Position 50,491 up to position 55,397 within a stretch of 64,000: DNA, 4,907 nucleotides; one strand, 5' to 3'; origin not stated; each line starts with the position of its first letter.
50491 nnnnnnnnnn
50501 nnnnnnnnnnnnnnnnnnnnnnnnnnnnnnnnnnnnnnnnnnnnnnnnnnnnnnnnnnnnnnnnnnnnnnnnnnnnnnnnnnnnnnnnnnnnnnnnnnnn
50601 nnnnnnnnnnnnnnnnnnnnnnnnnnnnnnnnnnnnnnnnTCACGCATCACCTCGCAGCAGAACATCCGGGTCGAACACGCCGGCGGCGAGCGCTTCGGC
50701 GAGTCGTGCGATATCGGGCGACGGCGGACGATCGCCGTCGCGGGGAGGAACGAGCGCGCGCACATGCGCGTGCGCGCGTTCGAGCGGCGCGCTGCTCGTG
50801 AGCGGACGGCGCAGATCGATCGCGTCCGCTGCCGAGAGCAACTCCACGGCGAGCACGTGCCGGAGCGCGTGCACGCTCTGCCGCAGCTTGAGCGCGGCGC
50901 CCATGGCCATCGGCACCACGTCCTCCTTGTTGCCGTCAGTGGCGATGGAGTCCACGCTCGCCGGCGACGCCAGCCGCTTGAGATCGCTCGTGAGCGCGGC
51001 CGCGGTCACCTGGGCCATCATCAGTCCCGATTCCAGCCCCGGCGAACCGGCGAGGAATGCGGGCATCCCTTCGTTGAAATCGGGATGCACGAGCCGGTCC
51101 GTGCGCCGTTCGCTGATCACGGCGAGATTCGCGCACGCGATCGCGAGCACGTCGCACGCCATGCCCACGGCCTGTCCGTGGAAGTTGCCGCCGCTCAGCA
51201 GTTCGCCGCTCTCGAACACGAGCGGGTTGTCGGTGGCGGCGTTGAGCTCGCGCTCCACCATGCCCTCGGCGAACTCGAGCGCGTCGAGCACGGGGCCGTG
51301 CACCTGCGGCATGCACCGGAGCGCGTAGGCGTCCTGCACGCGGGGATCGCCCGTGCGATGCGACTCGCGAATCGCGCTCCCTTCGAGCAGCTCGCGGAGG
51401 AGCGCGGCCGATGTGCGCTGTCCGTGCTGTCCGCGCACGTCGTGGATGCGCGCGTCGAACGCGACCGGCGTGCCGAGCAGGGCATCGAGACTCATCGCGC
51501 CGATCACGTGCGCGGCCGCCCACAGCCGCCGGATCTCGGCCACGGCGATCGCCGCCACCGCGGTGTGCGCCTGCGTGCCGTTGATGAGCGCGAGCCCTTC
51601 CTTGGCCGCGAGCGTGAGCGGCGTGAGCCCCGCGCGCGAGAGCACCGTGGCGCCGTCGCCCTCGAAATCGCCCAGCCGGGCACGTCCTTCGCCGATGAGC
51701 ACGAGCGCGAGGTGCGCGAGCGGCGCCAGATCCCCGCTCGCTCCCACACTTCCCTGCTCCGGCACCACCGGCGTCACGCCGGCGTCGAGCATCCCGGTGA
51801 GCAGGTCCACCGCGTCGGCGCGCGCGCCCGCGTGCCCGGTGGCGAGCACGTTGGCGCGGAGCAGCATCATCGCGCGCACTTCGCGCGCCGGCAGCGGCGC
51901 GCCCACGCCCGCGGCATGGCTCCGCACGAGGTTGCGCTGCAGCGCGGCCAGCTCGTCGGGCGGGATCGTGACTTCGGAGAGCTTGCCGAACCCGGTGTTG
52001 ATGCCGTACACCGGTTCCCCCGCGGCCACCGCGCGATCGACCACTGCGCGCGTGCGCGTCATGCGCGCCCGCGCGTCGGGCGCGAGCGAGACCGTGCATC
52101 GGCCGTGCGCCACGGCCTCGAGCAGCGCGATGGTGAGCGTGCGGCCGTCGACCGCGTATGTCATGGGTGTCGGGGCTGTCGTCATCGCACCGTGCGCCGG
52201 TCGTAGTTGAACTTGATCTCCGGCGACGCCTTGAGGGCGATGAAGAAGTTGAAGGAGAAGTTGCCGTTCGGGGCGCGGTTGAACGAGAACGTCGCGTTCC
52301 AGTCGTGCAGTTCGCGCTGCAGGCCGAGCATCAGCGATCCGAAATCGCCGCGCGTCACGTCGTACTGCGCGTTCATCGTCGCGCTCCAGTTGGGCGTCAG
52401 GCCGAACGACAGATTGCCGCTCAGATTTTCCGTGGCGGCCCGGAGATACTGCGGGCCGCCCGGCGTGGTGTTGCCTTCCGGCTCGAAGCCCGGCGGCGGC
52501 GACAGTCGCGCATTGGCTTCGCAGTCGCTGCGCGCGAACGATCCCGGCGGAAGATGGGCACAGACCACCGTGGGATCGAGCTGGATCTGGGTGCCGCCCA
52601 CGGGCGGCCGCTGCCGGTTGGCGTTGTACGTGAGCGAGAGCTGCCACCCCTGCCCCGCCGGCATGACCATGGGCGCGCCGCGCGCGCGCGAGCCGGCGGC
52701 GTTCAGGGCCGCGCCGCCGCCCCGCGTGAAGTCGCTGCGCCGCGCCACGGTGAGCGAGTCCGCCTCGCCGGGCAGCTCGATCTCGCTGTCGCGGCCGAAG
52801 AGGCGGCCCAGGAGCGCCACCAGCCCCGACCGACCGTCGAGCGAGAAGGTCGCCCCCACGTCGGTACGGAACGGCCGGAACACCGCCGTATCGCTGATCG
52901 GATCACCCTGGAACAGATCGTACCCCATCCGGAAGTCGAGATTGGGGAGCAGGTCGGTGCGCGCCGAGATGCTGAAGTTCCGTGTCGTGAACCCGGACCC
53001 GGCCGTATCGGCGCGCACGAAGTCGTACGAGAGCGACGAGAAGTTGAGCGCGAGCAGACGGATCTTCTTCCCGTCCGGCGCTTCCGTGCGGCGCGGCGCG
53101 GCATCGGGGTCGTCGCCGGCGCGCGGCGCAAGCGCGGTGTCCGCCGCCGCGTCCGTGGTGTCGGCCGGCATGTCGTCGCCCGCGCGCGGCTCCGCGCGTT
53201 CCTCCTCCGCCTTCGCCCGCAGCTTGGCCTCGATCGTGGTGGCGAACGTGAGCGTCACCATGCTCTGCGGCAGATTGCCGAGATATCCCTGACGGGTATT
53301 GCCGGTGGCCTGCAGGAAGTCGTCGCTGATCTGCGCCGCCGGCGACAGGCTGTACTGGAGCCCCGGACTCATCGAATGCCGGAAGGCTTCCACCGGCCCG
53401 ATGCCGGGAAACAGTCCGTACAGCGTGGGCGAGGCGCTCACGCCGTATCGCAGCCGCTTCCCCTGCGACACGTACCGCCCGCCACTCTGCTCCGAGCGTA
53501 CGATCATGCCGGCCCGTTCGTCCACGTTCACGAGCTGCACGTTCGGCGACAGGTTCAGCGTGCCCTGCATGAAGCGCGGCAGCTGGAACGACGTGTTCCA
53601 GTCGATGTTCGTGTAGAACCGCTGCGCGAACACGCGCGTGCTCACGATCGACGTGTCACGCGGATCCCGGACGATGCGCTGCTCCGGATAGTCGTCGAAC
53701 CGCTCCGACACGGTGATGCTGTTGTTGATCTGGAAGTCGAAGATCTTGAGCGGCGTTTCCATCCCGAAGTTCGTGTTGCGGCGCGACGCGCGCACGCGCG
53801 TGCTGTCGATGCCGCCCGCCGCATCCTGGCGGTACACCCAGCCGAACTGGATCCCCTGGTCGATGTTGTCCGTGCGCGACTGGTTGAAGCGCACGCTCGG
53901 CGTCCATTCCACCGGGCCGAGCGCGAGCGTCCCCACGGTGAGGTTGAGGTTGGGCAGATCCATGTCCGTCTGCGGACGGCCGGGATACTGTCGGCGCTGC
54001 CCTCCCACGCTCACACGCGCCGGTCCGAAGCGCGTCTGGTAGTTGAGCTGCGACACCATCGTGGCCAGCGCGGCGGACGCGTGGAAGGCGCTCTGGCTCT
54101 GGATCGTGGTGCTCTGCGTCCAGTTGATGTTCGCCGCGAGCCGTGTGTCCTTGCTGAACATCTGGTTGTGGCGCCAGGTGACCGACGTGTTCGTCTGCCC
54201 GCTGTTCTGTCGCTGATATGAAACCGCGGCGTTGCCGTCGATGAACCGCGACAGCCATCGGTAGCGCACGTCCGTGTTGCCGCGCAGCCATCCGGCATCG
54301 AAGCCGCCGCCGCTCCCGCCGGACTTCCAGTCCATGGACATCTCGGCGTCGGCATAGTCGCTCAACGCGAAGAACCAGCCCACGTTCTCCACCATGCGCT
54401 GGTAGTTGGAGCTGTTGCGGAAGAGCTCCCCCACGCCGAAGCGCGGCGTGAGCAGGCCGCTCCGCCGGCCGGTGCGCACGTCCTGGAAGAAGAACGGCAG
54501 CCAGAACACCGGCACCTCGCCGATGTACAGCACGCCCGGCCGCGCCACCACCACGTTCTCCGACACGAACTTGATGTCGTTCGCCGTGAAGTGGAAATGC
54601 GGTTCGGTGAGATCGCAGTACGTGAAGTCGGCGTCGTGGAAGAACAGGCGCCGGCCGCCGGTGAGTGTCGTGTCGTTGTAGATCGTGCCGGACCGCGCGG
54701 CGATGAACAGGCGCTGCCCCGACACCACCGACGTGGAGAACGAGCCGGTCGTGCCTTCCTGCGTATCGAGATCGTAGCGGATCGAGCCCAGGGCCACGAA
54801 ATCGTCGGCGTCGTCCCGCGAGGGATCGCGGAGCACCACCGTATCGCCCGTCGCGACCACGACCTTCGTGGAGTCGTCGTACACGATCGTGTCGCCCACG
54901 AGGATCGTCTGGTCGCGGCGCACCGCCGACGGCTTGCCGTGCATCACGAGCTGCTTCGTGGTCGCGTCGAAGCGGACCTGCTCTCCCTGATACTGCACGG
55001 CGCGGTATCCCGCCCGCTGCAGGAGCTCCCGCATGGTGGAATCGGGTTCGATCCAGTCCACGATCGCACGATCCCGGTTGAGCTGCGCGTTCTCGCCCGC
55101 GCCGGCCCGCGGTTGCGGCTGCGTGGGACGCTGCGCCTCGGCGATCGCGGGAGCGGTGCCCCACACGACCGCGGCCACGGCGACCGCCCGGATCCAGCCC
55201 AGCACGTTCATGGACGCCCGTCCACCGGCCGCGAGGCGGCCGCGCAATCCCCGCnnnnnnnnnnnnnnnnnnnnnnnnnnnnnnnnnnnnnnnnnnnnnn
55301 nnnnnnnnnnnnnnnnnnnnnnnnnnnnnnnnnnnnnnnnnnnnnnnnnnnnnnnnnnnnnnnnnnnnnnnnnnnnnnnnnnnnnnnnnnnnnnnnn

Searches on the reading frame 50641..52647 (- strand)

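Call 82: search_protein_families(library=pfam, proteins=[window:50641-52647:-], max_evalue=0.000001)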
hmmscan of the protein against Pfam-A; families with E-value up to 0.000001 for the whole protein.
window:50641-52647:- (668 aa): 1 family
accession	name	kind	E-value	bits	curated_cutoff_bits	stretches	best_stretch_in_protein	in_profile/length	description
PF00221.24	Lyase_aromatic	-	1.5e-183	611.2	27.3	1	171-630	1-465/466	Aromatic amino acid lyase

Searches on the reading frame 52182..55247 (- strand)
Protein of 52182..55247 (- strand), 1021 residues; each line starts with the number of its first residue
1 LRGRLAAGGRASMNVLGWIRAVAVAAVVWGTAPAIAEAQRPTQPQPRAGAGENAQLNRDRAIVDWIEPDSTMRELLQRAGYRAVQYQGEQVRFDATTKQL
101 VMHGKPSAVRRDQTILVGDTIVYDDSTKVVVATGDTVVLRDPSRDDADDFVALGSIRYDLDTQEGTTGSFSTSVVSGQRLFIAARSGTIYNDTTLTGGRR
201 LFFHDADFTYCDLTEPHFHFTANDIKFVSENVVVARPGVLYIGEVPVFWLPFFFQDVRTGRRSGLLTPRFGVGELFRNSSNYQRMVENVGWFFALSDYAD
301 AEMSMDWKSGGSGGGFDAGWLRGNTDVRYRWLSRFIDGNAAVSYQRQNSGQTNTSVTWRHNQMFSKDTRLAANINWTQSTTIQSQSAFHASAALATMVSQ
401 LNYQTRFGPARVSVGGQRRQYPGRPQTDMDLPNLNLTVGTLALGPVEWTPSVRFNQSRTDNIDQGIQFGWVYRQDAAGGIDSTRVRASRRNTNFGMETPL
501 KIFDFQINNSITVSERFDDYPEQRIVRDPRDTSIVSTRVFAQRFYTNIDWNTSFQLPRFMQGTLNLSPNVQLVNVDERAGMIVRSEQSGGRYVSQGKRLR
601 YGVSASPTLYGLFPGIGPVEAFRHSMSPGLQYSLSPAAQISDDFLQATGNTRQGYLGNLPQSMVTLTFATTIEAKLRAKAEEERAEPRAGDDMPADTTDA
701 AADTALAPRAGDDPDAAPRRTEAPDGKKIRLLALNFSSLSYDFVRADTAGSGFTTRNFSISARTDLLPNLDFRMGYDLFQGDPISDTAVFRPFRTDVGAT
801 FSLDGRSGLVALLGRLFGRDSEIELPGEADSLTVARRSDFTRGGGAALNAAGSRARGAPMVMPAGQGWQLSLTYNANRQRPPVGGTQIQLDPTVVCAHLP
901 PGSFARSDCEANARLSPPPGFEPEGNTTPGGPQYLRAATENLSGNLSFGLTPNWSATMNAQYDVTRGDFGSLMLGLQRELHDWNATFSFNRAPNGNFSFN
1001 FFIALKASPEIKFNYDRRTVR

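Call 15: search_protein_families(library=pfam, proteins=[window:52182-55247:-], max_evalue=0.01)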
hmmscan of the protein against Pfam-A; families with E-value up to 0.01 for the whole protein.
window:52182-55247:- (1021 aa): 1 family
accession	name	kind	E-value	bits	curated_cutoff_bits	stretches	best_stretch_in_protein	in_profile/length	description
PF19838.5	LptD_2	-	2.1e-32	112.9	22.5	1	233-678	1-407/464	LptD protein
